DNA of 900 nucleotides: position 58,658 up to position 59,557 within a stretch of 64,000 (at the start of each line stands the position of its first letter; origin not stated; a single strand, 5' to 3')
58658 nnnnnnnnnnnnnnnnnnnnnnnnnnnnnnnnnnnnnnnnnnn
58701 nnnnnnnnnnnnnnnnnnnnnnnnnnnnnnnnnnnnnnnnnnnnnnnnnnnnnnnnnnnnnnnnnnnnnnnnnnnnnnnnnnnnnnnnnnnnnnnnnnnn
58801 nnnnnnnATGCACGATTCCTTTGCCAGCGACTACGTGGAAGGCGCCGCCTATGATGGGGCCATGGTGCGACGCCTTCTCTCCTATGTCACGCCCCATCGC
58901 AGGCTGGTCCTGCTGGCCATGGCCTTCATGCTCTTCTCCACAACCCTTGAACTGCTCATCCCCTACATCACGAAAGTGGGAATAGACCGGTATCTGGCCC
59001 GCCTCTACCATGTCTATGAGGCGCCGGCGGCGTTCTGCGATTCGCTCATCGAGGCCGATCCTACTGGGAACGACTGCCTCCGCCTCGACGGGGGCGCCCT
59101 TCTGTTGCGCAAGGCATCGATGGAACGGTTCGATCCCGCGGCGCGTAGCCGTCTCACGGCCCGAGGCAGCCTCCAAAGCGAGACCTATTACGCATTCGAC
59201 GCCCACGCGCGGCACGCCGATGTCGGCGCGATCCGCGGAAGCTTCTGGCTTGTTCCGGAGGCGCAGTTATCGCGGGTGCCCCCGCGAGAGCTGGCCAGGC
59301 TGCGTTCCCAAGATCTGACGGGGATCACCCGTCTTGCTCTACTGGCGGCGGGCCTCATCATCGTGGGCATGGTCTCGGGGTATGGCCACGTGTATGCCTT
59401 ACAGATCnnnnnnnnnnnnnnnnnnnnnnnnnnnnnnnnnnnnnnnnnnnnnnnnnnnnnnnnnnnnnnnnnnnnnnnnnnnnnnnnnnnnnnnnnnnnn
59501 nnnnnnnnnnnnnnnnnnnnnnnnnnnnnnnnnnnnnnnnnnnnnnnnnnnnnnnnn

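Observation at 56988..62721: Heterodimeric ABC exporter translationally coupled to an RNB exoribonuclease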

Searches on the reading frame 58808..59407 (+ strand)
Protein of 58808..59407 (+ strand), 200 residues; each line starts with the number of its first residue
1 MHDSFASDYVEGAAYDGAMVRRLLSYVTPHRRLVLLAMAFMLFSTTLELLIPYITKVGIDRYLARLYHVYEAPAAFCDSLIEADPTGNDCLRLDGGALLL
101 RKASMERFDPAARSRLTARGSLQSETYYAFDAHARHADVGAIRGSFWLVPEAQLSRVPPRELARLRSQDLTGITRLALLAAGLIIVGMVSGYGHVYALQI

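Call 20: search_solved_structures(query=window:58808-59407:+, max_evalue=10, show_alignments=4)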
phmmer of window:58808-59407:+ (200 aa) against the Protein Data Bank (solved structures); distinct sequences matched with E-value up to 10: 11.
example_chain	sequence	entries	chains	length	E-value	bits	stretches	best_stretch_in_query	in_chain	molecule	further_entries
6rah_A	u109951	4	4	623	0.027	17.8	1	13-63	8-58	Multidrug resistance ABC transporter ATP-binding and permease protein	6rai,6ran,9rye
6raf_A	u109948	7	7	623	0.027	17.8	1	13-63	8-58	Multidrug resistance ABC transporter ATP-binding and permease protein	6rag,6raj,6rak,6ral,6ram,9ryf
5mkk_A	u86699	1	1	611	0.029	17.8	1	13-63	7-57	Multidrug resistance ABC transporter ATP-binding and permease protein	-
6quz_B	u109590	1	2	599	0.1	16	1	18-60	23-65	Uncharacterized ABC transporter ATP-binding protein TM_0288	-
3qf4_B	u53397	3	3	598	0.12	15.7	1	18-60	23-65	Uncharacterized ABC transporter ATP-binding protein TM_0288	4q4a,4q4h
4q4j_B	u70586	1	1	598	0.13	15.7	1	18-60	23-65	Uncharacterized ABC transporter ATP-binding protein TM_0288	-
9kp3_A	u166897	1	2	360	0.13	15.6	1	92-180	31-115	Chemotaxis transducer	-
6qv0_B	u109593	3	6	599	0.25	14.7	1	18-55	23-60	Uncharacterized ABC transporter ATP-binding protein TM_0288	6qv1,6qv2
6fu4_A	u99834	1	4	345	0.52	13.7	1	97-180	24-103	Probable chemotaxis transducer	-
5yae_A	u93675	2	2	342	0.75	13.1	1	31-121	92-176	Esterase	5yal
2bl0_C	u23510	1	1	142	0.9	12.9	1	51-93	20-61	MYOSIN REGULATORY LIGHT CHAIN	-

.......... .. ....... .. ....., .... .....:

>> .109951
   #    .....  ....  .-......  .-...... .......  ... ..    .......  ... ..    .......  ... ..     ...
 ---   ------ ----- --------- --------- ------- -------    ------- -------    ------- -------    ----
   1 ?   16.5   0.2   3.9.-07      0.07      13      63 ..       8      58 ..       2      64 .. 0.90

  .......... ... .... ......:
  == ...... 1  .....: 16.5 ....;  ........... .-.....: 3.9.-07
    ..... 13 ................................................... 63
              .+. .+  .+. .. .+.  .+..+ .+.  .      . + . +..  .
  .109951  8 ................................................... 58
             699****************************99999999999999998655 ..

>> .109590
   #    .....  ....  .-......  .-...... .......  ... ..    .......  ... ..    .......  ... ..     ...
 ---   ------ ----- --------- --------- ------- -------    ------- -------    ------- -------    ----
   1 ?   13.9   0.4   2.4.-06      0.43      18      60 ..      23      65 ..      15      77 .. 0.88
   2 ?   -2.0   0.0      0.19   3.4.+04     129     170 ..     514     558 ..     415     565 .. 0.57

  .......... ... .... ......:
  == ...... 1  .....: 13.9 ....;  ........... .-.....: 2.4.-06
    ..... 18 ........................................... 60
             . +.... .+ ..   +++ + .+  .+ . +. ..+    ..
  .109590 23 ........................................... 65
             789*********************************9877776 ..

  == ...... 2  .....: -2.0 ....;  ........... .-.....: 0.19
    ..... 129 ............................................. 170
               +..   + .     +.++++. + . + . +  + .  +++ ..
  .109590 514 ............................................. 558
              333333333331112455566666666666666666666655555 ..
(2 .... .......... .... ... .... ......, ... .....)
